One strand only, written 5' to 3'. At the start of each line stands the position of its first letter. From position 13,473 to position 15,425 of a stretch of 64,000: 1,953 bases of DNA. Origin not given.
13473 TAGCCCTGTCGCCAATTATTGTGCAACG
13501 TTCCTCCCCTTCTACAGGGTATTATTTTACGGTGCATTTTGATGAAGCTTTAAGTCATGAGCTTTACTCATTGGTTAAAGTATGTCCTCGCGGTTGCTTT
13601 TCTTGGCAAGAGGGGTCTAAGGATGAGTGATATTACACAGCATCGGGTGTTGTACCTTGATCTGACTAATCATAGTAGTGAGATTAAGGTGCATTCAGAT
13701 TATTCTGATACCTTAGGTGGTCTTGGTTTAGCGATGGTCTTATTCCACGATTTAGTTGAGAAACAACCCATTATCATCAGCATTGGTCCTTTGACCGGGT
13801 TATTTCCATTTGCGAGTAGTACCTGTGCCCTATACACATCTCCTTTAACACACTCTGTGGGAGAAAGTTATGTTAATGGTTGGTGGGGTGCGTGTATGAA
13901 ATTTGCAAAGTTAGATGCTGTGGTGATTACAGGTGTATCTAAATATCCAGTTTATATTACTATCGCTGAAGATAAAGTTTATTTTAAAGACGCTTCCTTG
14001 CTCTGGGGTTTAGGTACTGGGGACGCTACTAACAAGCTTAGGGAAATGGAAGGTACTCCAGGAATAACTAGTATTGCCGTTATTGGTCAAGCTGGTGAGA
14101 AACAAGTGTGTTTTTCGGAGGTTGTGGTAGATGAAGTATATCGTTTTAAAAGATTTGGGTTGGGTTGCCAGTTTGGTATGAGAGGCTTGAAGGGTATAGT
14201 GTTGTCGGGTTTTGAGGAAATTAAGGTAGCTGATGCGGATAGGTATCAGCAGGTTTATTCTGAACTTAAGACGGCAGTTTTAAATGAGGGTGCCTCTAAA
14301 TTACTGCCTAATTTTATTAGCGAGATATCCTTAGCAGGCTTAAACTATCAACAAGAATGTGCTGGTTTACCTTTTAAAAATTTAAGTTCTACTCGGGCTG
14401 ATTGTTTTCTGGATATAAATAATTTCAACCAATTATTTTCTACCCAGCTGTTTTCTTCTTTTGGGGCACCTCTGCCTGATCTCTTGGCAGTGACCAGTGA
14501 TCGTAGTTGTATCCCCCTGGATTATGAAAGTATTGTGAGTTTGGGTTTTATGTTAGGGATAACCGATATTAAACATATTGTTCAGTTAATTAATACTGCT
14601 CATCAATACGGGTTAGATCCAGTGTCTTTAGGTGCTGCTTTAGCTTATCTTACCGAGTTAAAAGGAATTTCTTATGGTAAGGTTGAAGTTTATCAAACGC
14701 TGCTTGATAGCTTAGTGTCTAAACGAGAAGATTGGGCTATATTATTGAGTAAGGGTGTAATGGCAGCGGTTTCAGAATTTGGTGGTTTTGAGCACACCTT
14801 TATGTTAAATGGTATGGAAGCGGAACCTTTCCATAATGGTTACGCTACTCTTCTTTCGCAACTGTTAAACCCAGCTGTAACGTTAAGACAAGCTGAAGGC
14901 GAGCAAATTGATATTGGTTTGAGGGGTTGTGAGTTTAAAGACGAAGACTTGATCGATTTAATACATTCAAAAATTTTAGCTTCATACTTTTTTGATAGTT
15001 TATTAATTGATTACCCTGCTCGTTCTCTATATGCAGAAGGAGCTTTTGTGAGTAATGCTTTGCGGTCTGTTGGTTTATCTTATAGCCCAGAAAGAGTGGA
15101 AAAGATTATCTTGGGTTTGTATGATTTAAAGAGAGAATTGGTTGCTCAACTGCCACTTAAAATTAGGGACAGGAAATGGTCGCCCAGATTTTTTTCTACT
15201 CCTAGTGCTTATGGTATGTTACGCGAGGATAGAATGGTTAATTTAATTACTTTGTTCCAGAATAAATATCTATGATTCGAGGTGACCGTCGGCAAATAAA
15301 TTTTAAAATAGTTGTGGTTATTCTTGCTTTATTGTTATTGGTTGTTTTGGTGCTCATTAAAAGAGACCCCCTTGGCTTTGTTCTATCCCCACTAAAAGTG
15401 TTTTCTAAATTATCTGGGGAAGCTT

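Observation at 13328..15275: Degenerate ferredoxin + AOR-like pair: a tungsto/molybdopterin aldehyde oxidoreductase homologue that has lost its Fe-S cysteine ligands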

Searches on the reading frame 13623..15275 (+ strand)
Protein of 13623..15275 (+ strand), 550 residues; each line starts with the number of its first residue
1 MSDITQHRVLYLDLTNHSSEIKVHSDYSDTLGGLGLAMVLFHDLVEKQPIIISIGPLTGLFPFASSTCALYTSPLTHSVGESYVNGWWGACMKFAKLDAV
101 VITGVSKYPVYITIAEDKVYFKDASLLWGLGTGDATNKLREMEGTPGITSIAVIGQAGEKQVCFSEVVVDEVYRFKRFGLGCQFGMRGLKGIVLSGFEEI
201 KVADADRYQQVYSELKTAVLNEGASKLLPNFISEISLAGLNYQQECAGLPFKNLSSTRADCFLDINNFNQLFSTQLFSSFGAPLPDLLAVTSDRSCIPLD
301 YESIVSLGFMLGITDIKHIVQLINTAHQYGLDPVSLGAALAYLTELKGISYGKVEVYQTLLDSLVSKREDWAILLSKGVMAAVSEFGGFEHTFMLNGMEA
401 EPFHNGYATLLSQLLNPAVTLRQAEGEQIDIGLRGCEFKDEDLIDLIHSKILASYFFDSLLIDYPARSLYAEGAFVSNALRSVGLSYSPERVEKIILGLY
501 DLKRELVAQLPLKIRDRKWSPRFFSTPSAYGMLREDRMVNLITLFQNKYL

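Call 3: search_protein_families(library=pfam, proteins=[window:13623-15275:+], max_evalue=1)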
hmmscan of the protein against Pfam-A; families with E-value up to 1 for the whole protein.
window:13623-15275:+ (550 aa): 2 families
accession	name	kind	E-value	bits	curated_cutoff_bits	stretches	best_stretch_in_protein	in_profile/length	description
PF02730.20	AFOR_N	-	9.8e-45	153.2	29.8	1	8-196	2-198/199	Aldehyde ferredoxin oxidoreductase, N-terminal domain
PF01314.23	AFOR_C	-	1.1e-12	48.3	27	1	300-534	96-350/385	Aldehyde ferredoxin oxidoreductase, domains 2 & 3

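Call 4: search_protein_families(library=ncbifam, proteins=[window:13623-15275:+], max_evalue=1)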
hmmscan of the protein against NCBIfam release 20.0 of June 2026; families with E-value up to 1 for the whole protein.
window:13623-15275:+ (550 aa): 1 family
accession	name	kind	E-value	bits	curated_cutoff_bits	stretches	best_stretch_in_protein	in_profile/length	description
NF007354.0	PRK09849.1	equivalog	7.7e-33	114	868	1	8-223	11-234/703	aldehyde ferredoxin oxidoreductase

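Call 5: search_solved_structures(query=window:13623-15275:+, max_evalue=0.01, show_alignments=3)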
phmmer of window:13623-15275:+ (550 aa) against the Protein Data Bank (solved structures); distinct sequences matched with E-value up to 0.01: 10.
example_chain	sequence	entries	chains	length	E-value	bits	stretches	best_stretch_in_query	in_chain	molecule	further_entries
1b25_A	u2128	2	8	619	1.7e-29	106.3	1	8-403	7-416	PROTEIN (FORMALDEHYDE FERREDOXIN OXIDOREDUCTASE) | FORMALDEHYDE FERREDOXIN OXIDOREDUCTASE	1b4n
1aor_A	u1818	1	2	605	1.6e-27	99.8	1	46-347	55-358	ALDEHYDE FERREDOXIN OXIDOREDUCTASE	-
9g7j_A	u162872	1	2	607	1.6e-27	99.8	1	47-355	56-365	Aldehyde ferredoxin oxidoreductase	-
9q1t_A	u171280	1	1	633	8e-25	90.9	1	52-260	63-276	Tungsten-dependent aldehyde oxidoreductase WOR83 from Haloferax volcanii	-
8c0z_A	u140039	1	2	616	1.3e-24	90.2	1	48-254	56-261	Aldehyde:ferredoxin oxidoreductase,tungsten-containing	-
9mqx_D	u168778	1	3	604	1.3e-22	83.6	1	49-347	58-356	Aldehyde:ferredoxin oxidoreductase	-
4z3w_A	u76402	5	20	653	1.3e-19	73.8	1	9-432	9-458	Benzoyl-CoA reductase, putative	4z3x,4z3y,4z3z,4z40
6x6u_A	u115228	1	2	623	4.5e-16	62.1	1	44-346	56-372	Formaldehyde:ferredoxin oxidoreductase wor5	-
6x1o_A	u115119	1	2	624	4.5e-16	62.1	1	44-346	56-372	Formaldehyde:ferredoxin oxidoreductase wor5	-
8v2d_J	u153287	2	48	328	0.005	19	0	286-340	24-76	O43_129 component A | O43_129_+4 component A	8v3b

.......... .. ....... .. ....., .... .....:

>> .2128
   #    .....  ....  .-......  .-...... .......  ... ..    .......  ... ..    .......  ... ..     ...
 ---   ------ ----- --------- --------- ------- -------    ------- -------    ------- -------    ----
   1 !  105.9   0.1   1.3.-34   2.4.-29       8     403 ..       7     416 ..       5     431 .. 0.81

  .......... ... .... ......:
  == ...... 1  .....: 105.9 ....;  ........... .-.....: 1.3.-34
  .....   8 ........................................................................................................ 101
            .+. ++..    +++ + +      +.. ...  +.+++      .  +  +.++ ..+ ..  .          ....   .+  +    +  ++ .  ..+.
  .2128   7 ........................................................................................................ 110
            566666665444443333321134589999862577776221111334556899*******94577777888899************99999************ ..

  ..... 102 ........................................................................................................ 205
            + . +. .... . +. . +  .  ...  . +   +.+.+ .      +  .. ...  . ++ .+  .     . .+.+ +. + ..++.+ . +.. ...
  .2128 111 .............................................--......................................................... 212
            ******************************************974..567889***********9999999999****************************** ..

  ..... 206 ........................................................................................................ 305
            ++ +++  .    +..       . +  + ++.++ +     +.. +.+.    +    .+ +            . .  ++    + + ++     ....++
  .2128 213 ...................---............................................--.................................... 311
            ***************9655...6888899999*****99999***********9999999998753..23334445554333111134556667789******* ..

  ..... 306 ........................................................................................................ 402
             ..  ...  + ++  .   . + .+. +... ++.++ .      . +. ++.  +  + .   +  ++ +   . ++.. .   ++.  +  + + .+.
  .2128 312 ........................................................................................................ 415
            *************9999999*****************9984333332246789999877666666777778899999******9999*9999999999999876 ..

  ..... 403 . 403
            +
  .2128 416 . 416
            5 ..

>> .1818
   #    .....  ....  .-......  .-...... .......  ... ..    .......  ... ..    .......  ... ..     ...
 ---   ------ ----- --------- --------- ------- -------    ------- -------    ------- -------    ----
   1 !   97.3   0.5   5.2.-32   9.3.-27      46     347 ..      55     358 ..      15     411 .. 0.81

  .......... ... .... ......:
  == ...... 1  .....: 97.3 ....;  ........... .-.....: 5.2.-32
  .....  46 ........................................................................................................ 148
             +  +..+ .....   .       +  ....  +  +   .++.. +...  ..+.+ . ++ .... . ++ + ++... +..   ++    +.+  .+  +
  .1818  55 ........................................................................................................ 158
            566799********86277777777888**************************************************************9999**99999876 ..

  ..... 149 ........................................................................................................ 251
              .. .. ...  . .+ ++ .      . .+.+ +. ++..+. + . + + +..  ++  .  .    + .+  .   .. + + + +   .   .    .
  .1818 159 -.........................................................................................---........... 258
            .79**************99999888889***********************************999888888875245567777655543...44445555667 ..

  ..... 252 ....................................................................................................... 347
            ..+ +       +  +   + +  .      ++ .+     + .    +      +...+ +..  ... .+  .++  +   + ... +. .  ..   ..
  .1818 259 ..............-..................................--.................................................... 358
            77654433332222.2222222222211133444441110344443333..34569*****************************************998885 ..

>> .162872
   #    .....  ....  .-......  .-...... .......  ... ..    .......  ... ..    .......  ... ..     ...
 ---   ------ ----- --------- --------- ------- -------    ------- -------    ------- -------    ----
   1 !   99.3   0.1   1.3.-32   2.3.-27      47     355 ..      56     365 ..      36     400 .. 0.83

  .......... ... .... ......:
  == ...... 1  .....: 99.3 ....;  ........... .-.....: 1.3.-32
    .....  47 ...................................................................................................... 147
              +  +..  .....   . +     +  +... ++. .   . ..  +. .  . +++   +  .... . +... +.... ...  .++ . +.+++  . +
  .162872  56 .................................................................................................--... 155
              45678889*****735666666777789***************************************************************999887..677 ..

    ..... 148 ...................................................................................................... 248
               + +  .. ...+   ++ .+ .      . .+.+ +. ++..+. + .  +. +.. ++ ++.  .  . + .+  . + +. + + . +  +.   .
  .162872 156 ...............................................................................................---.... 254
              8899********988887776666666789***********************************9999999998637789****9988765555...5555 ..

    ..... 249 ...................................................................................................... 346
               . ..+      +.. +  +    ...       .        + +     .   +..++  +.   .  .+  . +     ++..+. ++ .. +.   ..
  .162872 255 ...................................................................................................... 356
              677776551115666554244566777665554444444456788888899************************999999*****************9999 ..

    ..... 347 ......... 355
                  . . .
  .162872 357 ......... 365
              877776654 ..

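Call 6: find_homologous_proteins(query=window:13623-15275:+)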
Query window:13623-15275:+ (550 aa): 14 proteins with E <= 0.001 among 8000 candidates.
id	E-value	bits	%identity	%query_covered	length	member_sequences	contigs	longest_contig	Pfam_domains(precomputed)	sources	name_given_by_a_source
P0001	0.0e+0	1239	100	100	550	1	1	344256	PF02730.21,PF01314.24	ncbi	-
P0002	1.6e-79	286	32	98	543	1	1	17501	PF02730.21,PF01314.24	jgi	-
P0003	4.1e-72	262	32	98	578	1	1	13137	PF02730.21,PF01314.24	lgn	-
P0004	3.1e-63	233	31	98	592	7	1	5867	PF02730.21,PF01314.24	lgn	-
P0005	6.6e-56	208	30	99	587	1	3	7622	PF02730.21,PF01314.24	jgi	-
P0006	1.5e-52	197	29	99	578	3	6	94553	PF02730.21,PF01314.24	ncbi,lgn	ncbi:MAG: aldehyde ferredoxin oxidoreductase family protein [Thermoplasmata archaeon]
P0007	1.1e-26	112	30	58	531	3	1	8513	PF02730.21,PF01314.24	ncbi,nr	ncbi:MAG: aldehyde ferredoxin oxidoreductase family protein, partial [Methanosarcinaceae archaeon]|n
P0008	3.0e-25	107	26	95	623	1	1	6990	PF02730.21,PF01314.24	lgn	-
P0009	1.1e-19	89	29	57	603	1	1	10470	PF02730.21,PF01314.24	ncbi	-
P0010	2.7e-13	68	29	33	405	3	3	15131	PF02730.21,PF01314.24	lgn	-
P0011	1.1e-12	66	23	66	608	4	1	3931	PF02730.21,PF01314.24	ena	-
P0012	5.6e-10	57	22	67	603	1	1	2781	PF02730.21,PF01314.24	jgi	jgi:aldehyde:ferredoxin oxidoreductase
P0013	2.2e-8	52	25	61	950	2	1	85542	PF13685.13,PF02730.21,PF01314.24,PF25137.1,PF00465.26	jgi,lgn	jgi:aldehyde:ferredoxin oxidoreductase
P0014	2.6e-7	48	25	66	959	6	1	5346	PF13685.13,PF02730.21,PF01314.24,PF25137.1,PF00465.26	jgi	jgi:aldehyde:ferredoxin oxidoreductase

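Call 8: find_encoding_contigs(protein=P0001, flank=3000, max_places=3)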
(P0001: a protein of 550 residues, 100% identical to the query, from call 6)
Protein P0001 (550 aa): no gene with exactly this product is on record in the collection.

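Call 13: find_related_loci(query=window:13623-15275:+, collection=genome_contigs, flank=10000)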
Query window:13623-15275:+ (550 aa) in genome_contigs; peptide patterns used: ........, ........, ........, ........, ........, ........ (x = any residue, [..] = any of these).
24 stretches matched a pattern; 1 encode a relative of the query (tblastn E <= 1e-3); 1 distinct loci.
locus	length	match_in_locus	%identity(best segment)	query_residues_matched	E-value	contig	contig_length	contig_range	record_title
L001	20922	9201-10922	30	9-548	1e-65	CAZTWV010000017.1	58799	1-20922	MAG TPA_asm: uncultured Anaerolineales bacterium isolate SRP141376_co3_323 genome assembly, contig: NODE_1211_length_587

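Call 14: find_encoding_contigs(protein=P0002, flank=6000, max_places=3)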
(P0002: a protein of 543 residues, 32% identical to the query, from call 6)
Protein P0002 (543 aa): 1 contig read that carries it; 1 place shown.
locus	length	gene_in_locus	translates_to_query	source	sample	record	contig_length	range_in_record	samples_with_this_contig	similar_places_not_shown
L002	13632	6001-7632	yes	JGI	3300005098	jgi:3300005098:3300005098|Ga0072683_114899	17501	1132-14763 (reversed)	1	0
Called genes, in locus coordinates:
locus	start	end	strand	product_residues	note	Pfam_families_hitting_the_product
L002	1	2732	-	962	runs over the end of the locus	PF19077:Big_13 (faint), PF17957:Big_7 (faint), PF07495:Y_Y_Y (faint), PF16656:Pur_ac_phosph_N (weak)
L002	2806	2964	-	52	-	-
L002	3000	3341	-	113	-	-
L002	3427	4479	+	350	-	PF00162:PGK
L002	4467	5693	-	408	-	-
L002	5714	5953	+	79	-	-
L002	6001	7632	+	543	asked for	PF02730:AFOR_N, PF01314:AFOR_C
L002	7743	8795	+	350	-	PF03816:LytR_cpsA_psr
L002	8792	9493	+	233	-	PF21694:DNA_pol3_delta_C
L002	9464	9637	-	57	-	-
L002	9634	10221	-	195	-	-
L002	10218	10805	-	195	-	-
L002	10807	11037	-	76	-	PF01649:Ribosomal_S20p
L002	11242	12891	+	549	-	PF03023:MurJ, PF13440:Polysacc_synt_3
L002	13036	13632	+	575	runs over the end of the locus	PF00009:GTP_EFTU, PF10662:PduV-EutP (faint), PF00679:EFG_C, PF06421:LepA_C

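Call 15: find_encoding_contigs(protein=P0003, flank=6000, max_places=3)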
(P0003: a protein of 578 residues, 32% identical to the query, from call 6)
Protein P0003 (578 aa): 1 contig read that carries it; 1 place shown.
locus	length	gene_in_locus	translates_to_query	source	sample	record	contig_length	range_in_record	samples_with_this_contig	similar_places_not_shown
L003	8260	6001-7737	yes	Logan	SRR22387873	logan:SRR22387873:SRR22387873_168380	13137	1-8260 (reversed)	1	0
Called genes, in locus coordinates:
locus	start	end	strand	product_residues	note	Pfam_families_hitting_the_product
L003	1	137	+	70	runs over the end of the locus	PF00085:Thioredoxin, PF13098:Thioredoxin_2 (weak)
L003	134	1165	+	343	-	PF00044:Gp_dh_N, PF02800:Gp_dh_C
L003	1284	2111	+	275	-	-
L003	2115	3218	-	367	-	PF01926:MMR_HSR1, PF02421:FeoB_N, PF06071:YchF-GTPase_C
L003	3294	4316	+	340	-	PF00162:PGK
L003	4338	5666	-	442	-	-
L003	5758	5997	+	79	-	-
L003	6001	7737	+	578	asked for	PF02730:AFOR_N, PF01314:AFOR_C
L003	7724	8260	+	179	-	?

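Call 24: search_protein_representatives(protein=window:13623-15275:+)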
Query: 550 residues. Proteins with E-value up to 0.001 (for the whole library): 3819; up to 1e-10: 2186; up to 1e-30: 27. The best 150 are listed.
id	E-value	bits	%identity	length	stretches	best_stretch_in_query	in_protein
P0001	0.0e+00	1239.0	100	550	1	1-550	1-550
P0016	2.2e-116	406.3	41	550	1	4-549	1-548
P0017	7.2e-91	322.1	34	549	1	6-546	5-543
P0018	1.5e-80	288.1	35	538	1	8-546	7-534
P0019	1.9e-78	281.2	33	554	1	8-545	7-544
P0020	7.3e-67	242.9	34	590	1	8-547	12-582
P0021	1.5e-62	228.7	33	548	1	8-547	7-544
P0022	4.0e-60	220.7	32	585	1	8-549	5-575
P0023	8.7e-57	209.7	33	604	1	7-546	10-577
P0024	5.3e-53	197.2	31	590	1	8-548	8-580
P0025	8.4e-53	196.5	32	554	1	3-539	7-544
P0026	6.5e-52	193.6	31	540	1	8-546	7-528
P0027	2.0e-50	188.7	31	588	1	8-548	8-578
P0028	4.0e-50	187.7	31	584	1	8-546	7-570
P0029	1.3e-48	182.7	33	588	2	8-233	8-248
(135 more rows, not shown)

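Call 28: find_encoding_contigs(protein=P0016, flank=8000, max_places=3)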
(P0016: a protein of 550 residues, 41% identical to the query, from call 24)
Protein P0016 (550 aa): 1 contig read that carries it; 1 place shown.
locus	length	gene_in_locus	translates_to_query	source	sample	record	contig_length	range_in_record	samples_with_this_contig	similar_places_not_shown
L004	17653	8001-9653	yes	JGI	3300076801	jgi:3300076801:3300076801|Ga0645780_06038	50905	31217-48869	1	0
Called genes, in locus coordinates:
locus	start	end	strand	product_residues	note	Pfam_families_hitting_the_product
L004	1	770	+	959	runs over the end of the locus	PF00580:UvrD-helicase, PF01443:Viral_helicase1 (faint), PF13086:AAA_11 (faint), PF13245:AAA_19, PF13604:AAA_30 (faint), PF21445:ADDB_N (weak), PF13361:UvrD_C, PF12705:PDDEXK_1, +1 more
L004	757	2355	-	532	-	PF02388:FemAB, PF13480:Acetyltransf_6, PF02388:FemAB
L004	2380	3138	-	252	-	PF00398:RrnaAD, PF08241:Methyltransf_11 (weak), PF13649:Methyltransf_25 (weak)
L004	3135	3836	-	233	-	PF07501:G5, PF06725:3D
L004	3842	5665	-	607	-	PF00580:UvrD-helicase, PF13245:AAA_19, PF13604:AAA_30 (faint), PF01443:Viral_helicase1 (faint), PF13361:UvrD_C, PF13538:UvrD_C_2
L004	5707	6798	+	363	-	PF00044:Gp_dh_N, PF02800:Gp_dh_C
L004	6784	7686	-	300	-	PF14238:DUF4340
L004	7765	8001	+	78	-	-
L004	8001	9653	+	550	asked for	PF02730:AFOR_N, PF01314:AFOR_C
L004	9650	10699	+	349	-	PF03816:LytR_cpsA_psr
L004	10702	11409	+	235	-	PF21694:DNA_pol3_delta_C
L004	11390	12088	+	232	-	PF04203:Sortase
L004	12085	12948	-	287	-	PF00041:fn3 (weak), PF16656:Pur_ac_phosph_N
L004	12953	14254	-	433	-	PF16656:Pur_ac_phosph_N (weak)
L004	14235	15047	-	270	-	PF01833:TIG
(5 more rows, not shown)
